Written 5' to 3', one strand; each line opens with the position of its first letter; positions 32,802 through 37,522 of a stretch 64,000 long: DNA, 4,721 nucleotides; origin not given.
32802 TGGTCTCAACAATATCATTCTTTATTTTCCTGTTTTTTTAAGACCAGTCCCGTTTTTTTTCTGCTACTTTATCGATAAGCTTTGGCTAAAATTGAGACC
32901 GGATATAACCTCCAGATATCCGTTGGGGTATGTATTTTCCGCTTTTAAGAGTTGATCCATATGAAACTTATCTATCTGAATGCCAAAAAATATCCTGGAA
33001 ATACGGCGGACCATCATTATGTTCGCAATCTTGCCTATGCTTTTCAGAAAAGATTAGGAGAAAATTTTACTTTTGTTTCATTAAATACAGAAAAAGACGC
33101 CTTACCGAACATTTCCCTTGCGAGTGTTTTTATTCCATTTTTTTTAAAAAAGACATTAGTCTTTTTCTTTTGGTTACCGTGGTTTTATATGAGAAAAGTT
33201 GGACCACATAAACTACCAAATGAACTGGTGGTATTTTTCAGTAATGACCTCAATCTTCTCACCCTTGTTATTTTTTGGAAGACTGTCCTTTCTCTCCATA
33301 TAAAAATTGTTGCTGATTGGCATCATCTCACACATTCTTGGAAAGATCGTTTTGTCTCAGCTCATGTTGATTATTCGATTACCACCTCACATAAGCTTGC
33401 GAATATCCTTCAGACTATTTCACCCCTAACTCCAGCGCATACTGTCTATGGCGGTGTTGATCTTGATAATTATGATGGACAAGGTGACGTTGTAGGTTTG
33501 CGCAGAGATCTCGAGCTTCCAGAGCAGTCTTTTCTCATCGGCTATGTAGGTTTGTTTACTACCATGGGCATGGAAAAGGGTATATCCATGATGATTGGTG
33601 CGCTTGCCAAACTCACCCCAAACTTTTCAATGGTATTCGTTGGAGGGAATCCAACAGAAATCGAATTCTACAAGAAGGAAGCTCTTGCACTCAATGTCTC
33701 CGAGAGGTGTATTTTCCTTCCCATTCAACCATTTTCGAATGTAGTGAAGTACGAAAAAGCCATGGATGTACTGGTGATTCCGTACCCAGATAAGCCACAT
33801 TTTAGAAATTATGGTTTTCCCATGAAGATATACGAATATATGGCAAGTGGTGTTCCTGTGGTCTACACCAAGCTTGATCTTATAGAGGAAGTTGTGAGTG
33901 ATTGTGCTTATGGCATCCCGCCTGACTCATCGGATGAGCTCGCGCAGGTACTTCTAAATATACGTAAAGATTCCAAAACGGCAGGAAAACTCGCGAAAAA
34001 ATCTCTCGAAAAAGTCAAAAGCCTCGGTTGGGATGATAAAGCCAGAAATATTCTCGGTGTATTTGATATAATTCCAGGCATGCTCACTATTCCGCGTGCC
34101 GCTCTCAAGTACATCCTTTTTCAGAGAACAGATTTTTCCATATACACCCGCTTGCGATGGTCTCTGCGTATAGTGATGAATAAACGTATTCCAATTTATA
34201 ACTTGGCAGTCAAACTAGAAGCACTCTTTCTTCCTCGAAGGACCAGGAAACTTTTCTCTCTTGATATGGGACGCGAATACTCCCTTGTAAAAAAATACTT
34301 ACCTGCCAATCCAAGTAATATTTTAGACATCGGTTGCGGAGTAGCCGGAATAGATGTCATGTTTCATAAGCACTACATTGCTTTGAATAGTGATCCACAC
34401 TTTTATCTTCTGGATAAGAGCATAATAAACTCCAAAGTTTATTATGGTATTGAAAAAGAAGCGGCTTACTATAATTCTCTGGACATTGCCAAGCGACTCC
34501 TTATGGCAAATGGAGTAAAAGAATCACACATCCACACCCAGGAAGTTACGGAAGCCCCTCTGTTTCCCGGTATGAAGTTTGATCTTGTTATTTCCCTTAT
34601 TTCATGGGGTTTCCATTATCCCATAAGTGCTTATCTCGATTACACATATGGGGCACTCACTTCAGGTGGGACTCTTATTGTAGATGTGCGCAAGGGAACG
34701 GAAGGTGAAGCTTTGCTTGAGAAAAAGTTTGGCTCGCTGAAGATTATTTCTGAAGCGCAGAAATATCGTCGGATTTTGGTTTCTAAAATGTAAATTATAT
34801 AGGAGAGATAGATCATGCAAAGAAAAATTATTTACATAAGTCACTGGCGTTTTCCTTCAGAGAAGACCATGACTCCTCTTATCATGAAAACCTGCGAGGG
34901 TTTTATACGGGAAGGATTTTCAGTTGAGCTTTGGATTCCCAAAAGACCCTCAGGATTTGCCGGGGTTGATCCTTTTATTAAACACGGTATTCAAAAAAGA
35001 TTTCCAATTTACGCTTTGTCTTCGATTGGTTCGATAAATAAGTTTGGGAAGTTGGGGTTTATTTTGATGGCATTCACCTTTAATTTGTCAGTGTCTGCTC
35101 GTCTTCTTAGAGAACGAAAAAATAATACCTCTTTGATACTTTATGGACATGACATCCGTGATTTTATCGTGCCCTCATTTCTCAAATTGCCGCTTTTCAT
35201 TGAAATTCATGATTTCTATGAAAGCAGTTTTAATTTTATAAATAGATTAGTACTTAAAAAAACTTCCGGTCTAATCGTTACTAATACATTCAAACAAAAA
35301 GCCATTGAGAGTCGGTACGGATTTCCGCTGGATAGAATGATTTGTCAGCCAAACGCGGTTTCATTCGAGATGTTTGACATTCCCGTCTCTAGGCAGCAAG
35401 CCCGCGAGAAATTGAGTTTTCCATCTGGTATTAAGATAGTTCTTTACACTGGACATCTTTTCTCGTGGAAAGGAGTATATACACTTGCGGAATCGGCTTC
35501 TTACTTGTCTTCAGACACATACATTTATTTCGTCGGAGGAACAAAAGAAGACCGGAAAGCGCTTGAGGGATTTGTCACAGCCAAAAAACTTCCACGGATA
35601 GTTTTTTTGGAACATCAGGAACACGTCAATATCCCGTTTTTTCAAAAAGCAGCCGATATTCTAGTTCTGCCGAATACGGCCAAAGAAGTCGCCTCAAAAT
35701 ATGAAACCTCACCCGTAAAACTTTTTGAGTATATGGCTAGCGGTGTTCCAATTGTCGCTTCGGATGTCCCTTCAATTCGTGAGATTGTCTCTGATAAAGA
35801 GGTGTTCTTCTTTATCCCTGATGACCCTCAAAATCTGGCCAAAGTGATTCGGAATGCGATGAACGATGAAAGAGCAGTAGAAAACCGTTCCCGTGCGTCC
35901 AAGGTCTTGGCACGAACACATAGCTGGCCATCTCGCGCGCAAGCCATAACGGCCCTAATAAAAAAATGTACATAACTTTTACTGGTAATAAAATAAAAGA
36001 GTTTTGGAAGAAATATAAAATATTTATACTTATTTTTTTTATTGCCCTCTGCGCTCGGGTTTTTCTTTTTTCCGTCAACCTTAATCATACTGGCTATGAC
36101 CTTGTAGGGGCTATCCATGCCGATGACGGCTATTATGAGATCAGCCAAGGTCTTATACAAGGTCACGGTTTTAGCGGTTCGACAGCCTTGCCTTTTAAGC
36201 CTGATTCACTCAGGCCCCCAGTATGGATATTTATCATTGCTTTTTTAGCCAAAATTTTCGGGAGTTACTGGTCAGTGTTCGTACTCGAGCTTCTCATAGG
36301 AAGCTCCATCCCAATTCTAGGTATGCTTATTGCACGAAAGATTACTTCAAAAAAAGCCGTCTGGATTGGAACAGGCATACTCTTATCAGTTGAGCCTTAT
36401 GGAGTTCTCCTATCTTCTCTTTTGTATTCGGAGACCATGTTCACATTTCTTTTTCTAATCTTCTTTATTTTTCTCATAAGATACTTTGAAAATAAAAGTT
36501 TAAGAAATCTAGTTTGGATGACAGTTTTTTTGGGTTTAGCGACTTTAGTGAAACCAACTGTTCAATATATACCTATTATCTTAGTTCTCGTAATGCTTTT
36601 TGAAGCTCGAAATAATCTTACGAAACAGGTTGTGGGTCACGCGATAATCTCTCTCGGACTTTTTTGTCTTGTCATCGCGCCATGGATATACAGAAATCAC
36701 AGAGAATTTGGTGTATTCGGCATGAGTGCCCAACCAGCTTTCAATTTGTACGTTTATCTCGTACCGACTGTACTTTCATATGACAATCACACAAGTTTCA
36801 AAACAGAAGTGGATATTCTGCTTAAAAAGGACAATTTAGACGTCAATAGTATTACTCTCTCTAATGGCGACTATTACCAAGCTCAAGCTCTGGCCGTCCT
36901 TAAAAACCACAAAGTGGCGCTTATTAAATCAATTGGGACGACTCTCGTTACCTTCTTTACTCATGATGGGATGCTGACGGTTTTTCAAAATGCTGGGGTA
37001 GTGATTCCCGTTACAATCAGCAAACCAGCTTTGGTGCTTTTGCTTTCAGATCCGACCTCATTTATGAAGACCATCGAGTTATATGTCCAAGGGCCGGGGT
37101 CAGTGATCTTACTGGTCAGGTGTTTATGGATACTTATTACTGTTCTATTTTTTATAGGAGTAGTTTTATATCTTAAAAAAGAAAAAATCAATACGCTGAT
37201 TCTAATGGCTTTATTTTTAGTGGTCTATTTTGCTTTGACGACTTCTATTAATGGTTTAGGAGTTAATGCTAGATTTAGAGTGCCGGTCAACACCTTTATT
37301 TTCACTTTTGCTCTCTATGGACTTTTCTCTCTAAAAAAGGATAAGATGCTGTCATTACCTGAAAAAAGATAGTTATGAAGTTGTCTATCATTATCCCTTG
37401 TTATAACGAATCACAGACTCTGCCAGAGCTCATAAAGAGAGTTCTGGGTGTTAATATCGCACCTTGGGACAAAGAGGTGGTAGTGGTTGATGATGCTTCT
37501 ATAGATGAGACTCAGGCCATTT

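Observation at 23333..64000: Very large (~40 kb, ~40 gene) surface-glycan biosynthesis locus with an exceptional density of methyltransferases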

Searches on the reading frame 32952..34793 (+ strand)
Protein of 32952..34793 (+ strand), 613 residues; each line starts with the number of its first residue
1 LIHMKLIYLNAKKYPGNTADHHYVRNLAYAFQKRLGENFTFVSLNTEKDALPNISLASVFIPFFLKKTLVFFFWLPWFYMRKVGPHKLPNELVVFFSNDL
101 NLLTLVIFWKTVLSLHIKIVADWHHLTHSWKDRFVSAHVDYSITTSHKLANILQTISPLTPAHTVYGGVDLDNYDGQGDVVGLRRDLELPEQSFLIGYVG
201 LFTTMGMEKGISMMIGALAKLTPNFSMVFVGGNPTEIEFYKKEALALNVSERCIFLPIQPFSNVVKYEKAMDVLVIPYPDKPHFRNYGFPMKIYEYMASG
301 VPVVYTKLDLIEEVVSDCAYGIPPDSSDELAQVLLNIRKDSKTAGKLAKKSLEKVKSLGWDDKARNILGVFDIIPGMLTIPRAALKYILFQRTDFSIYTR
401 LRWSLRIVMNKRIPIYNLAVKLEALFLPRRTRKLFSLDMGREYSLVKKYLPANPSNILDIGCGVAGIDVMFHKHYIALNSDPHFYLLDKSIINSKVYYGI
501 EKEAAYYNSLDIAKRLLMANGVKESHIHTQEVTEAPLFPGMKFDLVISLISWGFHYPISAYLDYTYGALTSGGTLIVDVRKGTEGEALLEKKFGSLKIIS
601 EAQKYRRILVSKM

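Call 5: search_protein_families(library=pfam, proteins=[window:32952-34793:+], max_evalue=0.001)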
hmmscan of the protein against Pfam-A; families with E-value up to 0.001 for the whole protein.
window:32952-34793:+ (613 aa): 3 families
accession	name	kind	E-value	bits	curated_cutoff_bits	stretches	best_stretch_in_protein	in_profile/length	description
PF00534.26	Glycos_transf_1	-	1.1e-17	64.5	26.4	1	184-350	6-168/172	Glycosyl transferases group 1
PF13692.12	Glyco_trans_1_4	-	4.9e-17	62.9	27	1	195-338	3-140/142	Glycosyl transferases group 1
PF05175.20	MTS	-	8.1e-05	22.8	23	0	508-606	66-167/170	Methyltransferase small domain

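Call 9: search_protein_families(library=pfam, proteins=[window:32952-34793:+], max_evalue=5)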
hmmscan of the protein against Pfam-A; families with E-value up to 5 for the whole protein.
window:32952-34793:+ (613 aa): 7 families
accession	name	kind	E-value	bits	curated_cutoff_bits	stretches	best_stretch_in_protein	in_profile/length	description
PF00534.26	Glycos_transf_1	-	1.1e-17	64.5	26.4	1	184-350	6-168/172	Glycosyl transferases group 1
PF13692.12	Glyco_trans_1_4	-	4.9e-17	62.9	27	1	195-338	3-140/142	Glycosyl transferases group 1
PF05175.20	MTS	-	8.1e-05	22.8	23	1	508-606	66-167/170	Methyltransferase small domain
PF13524.12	Glyco_trans_1_2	-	0.0071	16.7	25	1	286-356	60-130/144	Glycosyl transferase-like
PF13649.12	Methyltransf_25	-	0.066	14.3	27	1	509-573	33-97/97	Methyltransferase domain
PF00354.24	Pentaxin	-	0.07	13.3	25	1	88-177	51-137/194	Pentaxin family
PF13847.12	Methyltransf_31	-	0.28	11.3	27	1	456-548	6-80/145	Methyltransferase domain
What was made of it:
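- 32952..34793 (+): GT4 glycosyltransferase fused to a C-terminal class I methyltransferase domain (613 aa). MTS 8e-5 at residues 508-606 (calls 5, 9).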

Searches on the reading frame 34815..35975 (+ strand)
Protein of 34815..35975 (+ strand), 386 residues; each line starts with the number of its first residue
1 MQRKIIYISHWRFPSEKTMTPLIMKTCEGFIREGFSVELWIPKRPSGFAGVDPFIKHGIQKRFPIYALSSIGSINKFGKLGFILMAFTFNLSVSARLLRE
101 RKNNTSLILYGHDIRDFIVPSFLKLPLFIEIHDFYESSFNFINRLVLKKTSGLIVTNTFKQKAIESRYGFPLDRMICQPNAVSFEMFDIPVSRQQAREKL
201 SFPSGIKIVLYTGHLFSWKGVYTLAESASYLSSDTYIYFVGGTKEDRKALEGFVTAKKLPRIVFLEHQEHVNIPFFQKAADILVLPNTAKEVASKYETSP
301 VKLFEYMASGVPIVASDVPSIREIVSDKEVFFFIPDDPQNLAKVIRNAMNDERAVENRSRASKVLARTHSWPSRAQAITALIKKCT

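Call 5: search_protein_families(library=pfam, proteins=[window:34815-35975:+], max_evalue=0.001)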
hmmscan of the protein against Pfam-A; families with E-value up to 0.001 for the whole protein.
window:34815-35975:+ (386 aa): 3 families
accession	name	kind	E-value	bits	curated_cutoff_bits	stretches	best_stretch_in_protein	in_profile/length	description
PF00534.26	Glycos_transf_1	-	2.4e-23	83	26.4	1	193-360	2-164/172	Glycosyl transferases group 1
PF13692.12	Glyco_trans_1_4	-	6.6e-20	72.3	27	1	207-351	2-142/142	Glycosyl transferases group 1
PF13524.12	Glyco_trans_1_2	-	3.5e-08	33.9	25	1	278-378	45-142/144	Glycosyl transferase-like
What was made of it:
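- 34815..35975 (+): GT4 glycosyltransferase (386 aa). Glycos_transf_1 2.4e-23 (call 5)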

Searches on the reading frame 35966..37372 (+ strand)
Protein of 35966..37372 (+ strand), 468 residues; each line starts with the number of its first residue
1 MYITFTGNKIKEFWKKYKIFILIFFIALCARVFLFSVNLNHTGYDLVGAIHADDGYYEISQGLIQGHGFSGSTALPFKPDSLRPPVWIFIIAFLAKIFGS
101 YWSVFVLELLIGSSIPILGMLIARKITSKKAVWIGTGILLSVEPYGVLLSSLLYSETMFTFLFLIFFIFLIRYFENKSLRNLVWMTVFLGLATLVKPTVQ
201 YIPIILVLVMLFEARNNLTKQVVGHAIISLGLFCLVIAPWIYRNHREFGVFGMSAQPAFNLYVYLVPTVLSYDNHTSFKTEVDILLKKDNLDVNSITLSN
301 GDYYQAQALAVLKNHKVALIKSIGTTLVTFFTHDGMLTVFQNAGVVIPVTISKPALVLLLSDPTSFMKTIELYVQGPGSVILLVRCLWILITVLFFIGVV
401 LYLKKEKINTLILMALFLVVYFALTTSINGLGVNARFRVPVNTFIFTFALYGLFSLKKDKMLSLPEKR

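Call 5: search_protein_families(library=pfam, proteins=[window:35966-37372:+], max_evalue=0.001)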
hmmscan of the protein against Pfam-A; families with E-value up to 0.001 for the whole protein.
window:35966-37372:+ (468 aa): 1 family
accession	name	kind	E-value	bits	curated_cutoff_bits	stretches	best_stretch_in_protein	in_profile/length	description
PF13231.12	PMT_2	-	6.2e-11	43.2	26.1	1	83-241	2-158/160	Dolichyl-phosphate-mannose-protein mannosyltransferase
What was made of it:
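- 35966..37372 (+): GT-C membrane glycosyltransferase (PMT_2/ArnT-like, 468 aa, about 9 TM segments). PMT_2 6e-11, 43 bits against a cut-off of 26 (call 5).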

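Call 15: search_protein_families(library=ncbifam, proteins=[window:35966-37372:+], max_evalue=0.01)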
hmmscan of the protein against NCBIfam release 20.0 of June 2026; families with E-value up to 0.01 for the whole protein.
window:35966-37372:+ (468 aa): 1 family
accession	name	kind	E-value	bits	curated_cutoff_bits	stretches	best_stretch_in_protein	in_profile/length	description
NF047440.1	LA3751_2_3_fam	subfamily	4.7e-05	22.4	200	1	84-249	82-245/460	LA_3751/LA_3752 family putative glycosyltransferase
